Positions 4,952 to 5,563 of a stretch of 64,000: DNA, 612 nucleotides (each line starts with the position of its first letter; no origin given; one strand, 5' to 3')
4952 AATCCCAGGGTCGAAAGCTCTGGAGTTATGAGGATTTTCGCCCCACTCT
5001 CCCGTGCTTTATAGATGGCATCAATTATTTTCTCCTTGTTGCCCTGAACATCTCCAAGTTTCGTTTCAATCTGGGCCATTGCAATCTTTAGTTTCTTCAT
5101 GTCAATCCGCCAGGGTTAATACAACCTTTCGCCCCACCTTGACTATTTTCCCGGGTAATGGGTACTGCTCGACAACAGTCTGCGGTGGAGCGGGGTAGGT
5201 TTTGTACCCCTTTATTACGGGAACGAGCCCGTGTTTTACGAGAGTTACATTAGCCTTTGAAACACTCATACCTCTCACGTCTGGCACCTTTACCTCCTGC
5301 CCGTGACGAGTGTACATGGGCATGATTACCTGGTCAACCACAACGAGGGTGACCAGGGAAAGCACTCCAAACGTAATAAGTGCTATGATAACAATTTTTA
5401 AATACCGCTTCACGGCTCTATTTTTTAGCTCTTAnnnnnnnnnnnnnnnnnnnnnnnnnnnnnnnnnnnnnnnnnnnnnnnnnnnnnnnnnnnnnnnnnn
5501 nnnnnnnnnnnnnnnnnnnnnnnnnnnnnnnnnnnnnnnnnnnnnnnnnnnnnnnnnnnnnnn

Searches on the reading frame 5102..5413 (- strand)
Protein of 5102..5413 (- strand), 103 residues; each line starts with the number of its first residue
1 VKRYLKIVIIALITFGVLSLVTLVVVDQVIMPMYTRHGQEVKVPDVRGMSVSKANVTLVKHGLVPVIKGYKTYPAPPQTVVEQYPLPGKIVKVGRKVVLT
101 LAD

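Call 63: search_protein_families(library=pfam, proteins=[window:5102-5413:-], max_evalue=0.001)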
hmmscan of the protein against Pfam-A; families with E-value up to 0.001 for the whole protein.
window:5102-5413:- (103 aa): 1 family
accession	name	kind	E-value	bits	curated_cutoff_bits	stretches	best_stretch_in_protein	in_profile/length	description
PF03793.24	PASTA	-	3.7e-11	43.3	23.2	1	41-102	1-63/64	PASTA domain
